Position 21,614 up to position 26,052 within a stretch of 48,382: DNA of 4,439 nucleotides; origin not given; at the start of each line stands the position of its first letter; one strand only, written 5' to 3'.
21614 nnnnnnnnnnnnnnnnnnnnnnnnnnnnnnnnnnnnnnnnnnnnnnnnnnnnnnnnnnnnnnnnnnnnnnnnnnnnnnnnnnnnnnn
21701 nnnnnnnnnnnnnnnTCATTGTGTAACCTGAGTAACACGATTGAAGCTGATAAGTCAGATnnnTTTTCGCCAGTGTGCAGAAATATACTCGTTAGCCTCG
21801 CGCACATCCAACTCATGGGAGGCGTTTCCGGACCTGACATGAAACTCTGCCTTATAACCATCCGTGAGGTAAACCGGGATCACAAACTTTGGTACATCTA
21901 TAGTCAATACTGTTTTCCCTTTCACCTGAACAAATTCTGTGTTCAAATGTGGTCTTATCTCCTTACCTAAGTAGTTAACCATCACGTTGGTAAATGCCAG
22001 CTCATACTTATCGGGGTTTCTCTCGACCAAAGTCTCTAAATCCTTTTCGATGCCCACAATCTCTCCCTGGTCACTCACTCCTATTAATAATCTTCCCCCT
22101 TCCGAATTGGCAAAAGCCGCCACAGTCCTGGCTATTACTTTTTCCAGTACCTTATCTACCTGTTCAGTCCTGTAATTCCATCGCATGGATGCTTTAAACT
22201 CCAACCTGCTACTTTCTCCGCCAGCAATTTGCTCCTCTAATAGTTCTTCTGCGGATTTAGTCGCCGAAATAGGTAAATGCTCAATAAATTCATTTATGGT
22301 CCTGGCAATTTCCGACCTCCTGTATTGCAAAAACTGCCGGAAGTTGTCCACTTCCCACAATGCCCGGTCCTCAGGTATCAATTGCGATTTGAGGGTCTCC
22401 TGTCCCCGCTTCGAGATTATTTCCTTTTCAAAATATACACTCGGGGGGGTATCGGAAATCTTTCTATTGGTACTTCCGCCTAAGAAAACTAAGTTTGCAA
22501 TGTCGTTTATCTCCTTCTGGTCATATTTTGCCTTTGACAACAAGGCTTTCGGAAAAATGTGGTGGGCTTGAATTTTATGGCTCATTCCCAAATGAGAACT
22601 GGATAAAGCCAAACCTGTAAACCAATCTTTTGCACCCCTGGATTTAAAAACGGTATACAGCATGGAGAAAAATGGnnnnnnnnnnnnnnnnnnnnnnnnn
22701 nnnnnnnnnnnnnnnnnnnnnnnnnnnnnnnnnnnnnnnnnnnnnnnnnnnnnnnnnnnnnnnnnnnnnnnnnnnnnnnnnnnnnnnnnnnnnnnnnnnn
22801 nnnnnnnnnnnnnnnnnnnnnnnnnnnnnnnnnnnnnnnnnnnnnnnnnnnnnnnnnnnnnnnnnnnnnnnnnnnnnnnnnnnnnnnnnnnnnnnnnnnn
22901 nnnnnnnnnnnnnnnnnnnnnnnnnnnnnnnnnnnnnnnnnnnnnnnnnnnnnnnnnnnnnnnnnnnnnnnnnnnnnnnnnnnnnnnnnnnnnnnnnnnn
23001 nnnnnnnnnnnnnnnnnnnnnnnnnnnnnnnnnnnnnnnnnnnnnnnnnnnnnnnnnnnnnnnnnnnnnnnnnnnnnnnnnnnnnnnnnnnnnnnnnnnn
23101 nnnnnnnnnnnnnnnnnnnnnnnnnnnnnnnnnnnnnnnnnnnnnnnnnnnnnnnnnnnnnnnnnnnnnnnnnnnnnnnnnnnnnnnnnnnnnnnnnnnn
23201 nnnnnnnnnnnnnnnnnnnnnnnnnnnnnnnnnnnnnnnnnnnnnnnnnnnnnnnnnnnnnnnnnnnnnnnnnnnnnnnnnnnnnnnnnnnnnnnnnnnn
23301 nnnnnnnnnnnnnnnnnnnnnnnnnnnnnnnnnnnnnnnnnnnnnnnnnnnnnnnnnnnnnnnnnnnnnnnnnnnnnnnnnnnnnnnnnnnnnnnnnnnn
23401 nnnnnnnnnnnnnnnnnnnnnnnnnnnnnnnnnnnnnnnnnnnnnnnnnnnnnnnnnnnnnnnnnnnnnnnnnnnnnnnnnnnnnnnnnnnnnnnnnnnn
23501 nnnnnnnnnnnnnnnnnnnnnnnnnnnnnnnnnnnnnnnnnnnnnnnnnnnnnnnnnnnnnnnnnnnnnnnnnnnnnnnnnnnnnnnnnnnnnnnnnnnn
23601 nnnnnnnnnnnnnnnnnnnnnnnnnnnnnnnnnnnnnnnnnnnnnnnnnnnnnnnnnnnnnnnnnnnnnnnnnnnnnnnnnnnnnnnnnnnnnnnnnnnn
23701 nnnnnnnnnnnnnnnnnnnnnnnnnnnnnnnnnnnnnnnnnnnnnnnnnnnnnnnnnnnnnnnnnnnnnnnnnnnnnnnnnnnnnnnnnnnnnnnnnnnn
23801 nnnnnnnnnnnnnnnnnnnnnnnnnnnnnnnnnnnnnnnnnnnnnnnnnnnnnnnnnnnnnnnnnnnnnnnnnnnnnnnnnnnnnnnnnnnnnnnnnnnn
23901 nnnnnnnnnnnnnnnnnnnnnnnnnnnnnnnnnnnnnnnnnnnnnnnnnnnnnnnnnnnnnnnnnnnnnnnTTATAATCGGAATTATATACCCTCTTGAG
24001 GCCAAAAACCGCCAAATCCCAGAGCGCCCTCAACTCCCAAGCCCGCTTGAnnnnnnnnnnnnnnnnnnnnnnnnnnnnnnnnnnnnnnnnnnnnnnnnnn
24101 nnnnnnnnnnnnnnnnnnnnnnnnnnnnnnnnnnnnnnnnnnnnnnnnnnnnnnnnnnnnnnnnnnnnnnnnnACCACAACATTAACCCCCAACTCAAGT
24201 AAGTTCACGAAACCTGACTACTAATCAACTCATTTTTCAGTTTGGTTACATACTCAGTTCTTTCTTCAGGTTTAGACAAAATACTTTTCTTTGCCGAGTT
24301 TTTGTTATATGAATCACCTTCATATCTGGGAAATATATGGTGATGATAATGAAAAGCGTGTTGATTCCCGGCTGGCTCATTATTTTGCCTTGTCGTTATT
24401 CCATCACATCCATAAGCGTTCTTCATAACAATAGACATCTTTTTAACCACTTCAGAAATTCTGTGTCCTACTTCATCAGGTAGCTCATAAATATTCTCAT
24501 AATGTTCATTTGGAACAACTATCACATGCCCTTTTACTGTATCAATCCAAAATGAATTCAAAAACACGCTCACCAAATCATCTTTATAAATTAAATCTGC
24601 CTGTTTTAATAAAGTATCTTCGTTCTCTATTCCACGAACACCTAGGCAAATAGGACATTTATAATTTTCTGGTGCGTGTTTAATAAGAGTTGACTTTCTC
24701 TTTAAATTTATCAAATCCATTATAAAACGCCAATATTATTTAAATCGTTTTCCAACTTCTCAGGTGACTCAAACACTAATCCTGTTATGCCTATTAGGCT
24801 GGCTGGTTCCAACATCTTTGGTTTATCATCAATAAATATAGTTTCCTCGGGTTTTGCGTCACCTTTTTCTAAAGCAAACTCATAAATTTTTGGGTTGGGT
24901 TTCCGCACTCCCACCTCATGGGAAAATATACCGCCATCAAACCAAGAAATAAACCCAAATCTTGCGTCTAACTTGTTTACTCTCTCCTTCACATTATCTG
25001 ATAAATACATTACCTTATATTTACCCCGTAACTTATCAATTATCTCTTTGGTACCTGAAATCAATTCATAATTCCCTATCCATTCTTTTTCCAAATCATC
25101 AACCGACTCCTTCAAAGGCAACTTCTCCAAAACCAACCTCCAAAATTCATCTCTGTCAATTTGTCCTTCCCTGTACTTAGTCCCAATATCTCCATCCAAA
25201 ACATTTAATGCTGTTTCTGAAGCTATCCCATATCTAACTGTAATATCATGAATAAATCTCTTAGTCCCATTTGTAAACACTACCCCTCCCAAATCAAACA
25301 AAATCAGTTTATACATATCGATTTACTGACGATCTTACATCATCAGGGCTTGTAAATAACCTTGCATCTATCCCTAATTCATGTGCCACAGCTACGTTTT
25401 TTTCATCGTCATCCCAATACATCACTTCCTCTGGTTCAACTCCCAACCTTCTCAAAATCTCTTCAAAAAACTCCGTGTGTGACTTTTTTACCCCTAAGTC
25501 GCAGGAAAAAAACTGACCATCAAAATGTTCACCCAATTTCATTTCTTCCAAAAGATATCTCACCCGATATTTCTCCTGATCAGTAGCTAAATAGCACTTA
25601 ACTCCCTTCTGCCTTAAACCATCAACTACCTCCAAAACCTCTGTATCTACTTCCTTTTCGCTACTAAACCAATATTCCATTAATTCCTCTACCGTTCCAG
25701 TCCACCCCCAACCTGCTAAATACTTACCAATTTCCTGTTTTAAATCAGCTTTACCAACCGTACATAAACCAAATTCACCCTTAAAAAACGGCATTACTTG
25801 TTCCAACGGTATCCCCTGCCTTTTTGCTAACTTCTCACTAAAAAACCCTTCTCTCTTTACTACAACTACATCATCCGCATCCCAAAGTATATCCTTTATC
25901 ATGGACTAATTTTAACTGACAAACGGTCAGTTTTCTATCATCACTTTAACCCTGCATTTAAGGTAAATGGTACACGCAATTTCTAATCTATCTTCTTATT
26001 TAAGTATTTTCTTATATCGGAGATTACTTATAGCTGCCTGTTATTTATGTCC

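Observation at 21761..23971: Single-gene DUF262 (GmrSD-type) + His-Me nuclease + Schlafen/AlbA_2 fusion: candidate stand-alone defence nuclease with an unusual third module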

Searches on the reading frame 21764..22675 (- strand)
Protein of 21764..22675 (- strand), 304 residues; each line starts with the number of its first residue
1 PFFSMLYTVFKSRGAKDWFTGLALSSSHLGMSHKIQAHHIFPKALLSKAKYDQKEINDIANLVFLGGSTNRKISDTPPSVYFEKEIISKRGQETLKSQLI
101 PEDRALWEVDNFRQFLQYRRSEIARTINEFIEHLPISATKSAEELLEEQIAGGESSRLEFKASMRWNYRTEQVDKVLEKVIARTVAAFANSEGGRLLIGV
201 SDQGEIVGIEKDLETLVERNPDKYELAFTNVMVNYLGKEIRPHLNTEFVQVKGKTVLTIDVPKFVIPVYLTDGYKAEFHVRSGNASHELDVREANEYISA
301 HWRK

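Call 44: find_homologous_proteins(query=A2, max_evalue=1e-10)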
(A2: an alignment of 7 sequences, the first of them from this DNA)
Query A2 (7 sequences) (304 aa, profile of the alignment): 294 proteins with E <= 1e-10 among 6376 candidates; the best 120 are listed.
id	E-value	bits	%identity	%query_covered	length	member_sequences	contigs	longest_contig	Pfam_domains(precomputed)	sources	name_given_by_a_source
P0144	2.4e-127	442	38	99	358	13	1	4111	PF04326.20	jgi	-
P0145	1.5e-122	427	36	99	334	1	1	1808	PF04326.20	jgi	jgi:hypothetical protein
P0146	3.6e-113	396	34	99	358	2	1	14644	PF04326.20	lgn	-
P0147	2.3e-107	377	36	98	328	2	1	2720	PF04326.20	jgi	-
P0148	2.5e-107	377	37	98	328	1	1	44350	PF04326.20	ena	-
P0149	3.2e-107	376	37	99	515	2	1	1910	PF04326.20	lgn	-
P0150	3.4e-107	376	35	99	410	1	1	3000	PF04326.20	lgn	-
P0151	5.8e-107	375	35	99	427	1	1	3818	PF04326.20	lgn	-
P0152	7.8e-107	375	34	99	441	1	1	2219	PF04326.20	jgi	jgi:hypothetical protein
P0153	1.3e-106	374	40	99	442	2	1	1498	PF04326.20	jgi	-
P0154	2.7e-106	373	35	98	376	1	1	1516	PF04326.20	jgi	jgi:hypothetical protein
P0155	2.7e-106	373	36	98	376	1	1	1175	PF04326.20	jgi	jgi:hypothetical protein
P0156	3.6e-106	373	35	98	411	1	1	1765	PF04326.20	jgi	jgi:hypothetical protein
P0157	8.0e-106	372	36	98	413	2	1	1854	PF04326.20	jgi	-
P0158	9.6e-106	371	36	98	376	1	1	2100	PF04326.20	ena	-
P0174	5.7e-103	362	33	100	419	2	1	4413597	PF04326.20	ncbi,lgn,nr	ncbi:MAG: hypothetical protein OJF50_001909 [Nitrospira sp.]|nr:hypothetical protein [Nitrospira sp.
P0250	2.7e-91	324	37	98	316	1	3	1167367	PF04326.20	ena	-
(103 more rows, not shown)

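Call 46: find_encoding_contigs(protein=P0174, flank=6000, max_places=2)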
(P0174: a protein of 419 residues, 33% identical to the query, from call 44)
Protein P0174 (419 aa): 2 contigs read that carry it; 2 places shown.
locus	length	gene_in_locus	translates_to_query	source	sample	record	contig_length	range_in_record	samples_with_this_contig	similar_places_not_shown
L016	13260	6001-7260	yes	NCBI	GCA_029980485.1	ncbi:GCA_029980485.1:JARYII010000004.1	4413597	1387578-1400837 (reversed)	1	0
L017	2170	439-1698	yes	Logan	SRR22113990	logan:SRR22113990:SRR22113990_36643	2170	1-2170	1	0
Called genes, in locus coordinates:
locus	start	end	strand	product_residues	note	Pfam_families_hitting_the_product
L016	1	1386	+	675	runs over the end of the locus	PF00460:Flg_bb_rod, PF22638:FlgK_D1, PF06429:Flg_bbr_C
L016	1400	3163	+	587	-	PF00669:Flagellin_N, PF00700:Flagellin_C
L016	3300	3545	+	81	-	PF02599:CsrA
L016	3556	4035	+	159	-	PF02623:FliW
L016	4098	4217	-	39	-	-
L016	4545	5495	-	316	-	PF13936:HTH_38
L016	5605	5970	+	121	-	-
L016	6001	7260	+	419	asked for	PF04326:SLFN_AlbA_2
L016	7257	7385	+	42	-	-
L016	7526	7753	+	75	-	PF15731:MqsA_antitoxin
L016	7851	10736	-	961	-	PF08448:PAS_4 (weak), PF13188:PAS_8 (faint), PF17765:MLTR_LBD (faint), PF00512:HisKA, PF02518:HATPase_c, PF00072:Response_reg, PF01627:Hpt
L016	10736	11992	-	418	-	PF11871:DUF3391, PF13487:HD_5, PF01966:HD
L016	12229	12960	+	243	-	PF12945:PilZNR, PF07238:PilZ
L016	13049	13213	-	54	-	-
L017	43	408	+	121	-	-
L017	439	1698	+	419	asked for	PF04326:SLFN_AlbA_2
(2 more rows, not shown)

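Call 47: find_encoding_contigs(protein=P0250, flank=6000, max_places=2)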
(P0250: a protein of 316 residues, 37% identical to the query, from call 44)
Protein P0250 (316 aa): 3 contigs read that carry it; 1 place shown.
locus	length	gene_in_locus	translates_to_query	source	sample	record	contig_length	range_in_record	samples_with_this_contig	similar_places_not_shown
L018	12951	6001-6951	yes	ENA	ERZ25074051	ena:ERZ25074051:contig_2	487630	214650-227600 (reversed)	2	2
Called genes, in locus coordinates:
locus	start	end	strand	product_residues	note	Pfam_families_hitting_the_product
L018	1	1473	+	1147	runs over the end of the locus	PF00176:SNF2-rel_dom, PF00270:DEAD, PF04851:ResIII, PF00271:Helicase_C, PF13020:NOV_C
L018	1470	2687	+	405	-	PF17761:DUF1016_N, PF06250:YhcG_C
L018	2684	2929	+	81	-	-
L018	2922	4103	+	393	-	PF03235:GmrSD_N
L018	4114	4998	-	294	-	PF07592:DDE_Tnp_ISAZ013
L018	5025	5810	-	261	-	-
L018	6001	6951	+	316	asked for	PF04326:SLFN_AlbA_2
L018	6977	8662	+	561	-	PF06634:DUF1156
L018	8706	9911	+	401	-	-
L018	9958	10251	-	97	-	-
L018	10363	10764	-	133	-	-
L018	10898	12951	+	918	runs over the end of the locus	PF04465:DUF499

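Call 73: find_related_loci(query=A2, collection=genome_contigs, flank=10000)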
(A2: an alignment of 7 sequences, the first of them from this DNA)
Query A2 (304 aa) in genome_contigs; peptide patterns used: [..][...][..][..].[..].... (x = any residue, [..] = any of these).
177 stretches matched a pattern; 159 encode a relative of the query (tblastn E <= 1e-3); the best 80 are kept; 80 distinct loci.
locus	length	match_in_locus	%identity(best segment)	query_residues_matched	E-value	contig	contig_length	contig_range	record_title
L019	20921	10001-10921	39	1-302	9e-73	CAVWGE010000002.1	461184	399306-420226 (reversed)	MAG: uncultured Chloroflexia bacterium isolate MFD04408.bin.1.9 genome assembly, contig: contig_21453, whole genome shot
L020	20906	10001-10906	42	1-303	7e-72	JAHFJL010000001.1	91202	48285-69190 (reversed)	MAG: bacterium isolate nzgw385 NODE_311_length_91203_cov_3.935113, whole genome shotgun sequence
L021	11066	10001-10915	40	2-302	6e-69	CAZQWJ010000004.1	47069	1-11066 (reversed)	MAG TPA_asm: uncultured Candidatus Saccharibacteria bacterium isolate SRP193661_co1_99 genome assembly, contig: NODE_833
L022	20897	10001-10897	41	2-304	7e-68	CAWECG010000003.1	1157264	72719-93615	MAG: Candidatus Bathyarchaeota archaeon isolate MFD03726.bin.1.224 genome assembly, contig: contig_34182, whole genome s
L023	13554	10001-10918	38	1-302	3e-67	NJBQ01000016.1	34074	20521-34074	MAG: Candidatus Aerophobetes bacterium Ae_b3a 839, whole genome shotgun sequence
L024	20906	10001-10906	39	1-302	6e-67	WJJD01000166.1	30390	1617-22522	MAG: Candidatus Woesearchaeota archaeon isolate Bin_274 k141_4036679, whole genome shotgun sequence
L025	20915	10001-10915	37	1-302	1e-66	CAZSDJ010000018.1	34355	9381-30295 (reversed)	MAG TPA_asm: uncultured Planctomycetia bacterium isolate SRP141376_co2_332 genome assembly, contig: NODE_2774_length_343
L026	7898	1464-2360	41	2-298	4e-64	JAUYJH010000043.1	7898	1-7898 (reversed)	MAG: Deltaproteobacteria bacterium isolate C24_metabat.bin.128 C24_k141_747526, whole genome shotgun sequence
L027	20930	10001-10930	38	1-302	7e-56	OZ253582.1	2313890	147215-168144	MAG: Nitrospinales bacterium isolate d88e25f9-fceb-4c12-a94a-4a5aae773960 genome assembly, chromosome: 1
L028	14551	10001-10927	35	1-302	6e-55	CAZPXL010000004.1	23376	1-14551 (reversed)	MAG TPA_asm: uncultured Eubacteriales bacterium isolate SRP192927_co3_627 genome assembly, contig: NODE_4428_length_2337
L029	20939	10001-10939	37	1-304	1e-54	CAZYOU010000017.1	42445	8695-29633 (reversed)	MAG TPA_asm: uncultured Stakelama sp. isolate SRP287051_co2_112 genome assembly, contig: NODE_1985_length_42445_cov_14.9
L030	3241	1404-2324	36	1-298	1e-54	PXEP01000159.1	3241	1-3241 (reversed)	MAG: Candidatus Acetothermia bacterium isolate T3Sed10_47 T3-Sed10-C92158, whole genome shotgun sequence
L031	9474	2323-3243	34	1-304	6e-54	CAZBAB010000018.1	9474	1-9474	MAG TPA_asm: Candidatus Woesearchaeota archaeon isolate binchicken_co357_152 genome assembly, contig: NODE_3669_length_9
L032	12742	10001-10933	35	1-302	1e-53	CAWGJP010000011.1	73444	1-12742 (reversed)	MAG: uncultured Alphaproteobacteria bacterium isolate MFD02671.bin.1.117 genome assembly, contig: contig_50202, whole ge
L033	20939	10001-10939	36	1-304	3e-53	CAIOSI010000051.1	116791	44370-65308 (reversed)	MAG: uncultured Alphaproteobacteria bacterium isolate Kiruna2_bin-3034 genome assembly, contig: bin-3034:51/53, whole ge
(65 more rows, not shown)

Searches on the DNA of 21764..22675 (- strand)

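Call 85: search_dna_similar(query=L034:2850-5100:+, collection=ecoli_genomes, mode=distant, max_evalue=0.001, max_rows=10)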
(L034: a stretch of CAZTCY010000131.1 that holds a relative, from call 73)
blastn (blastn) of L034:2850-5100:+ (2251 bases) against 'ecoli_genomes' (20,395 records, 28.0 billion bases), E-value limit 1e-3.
No match.

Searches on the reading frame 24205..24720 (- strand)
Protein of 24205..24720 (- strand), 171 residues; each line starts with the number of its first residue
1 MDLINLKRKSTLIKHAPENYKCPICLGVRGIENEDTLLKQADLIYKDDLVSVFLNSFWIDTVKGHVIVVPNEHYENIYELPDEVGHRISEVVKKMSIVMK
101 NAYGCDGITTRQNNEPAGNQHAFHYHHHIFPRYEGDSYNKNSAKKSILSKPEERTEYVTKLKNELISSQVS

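Call 9: search_protein_families(library=pfam, proteins=[window:24205-24720:-], max_evalue=0.001)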
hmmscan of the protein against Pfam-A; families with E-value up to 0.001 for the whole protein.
window:24205-24720:- (171 aa): 1 family
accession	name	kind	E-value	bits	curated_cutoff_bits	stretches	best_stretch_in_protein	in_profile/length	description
PF01230.28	HIT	-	2.4e-14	54.2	21.5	1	40-134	5-97/98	HIT domain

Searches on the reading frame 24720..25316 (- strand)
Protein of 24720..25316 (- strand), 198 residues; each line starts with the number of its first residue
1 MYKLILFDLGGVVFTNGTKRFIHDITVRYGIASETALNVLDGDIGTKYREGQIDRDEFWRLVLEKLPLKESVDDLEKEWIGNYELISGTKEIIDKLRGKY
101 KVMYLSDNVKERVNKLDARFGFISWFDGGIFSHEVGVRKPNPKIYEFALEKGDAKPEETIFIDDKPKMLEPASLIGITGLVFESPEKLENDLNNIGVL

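Call 9: search_protein_families(library=pfam, proteins=[window:24720-25316:-], max_evalue=0.001)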
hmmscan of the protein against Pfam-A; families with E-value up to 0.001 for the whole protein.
window:24720-25316:- (198 aa): 2 families
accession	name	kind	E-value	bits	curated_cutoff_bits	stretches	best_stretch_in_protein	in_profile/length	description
PF00702.32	Hydrolase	-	3.2e-14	54.2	26.4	1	2-166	1-181/191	haloacid dehalogenase-like hydrolase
PF13419.12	HAD_2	-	7.1e-11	43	23.8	1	78-177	72-173/178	Haloacid dehalogenase-like hydrolase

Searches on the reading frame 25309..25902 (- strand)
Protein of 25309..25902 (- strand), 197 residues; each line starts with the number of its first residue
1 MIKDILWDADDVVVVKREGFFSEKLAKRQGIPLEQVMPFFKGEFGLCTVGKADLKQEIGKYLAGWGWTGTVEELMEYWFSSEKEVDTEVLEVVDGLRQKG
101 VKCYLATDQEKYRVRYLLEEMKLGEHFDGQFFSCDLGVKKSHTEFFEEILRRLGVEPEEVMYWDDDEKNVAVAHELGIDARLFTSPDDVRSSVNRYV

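Call 9: search_protein_families(library=pfam, proteins=[window:25309-25902:-], max_evalue=0.001)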
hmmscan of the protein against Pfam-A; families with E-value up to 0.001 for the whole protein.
window:25309-25902:- (197 aa): 3 families
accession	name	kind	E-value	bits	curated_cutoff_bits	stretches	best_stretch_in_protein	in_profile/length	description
PF00702.32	Hydrolase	-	8.7e-15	56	26.4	1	72-177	86-191/191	haloacid dehalogenase-like hydrolase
PF13419.12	HAD_2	-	1.4e-11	45.3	23.8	1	75-179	66-174/178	Haloacid dehalogenase-like hydrolase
PF12689.13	Acid_PPase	-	0.00088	19.6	27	0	138-180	105-147/169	Acid Phosphatase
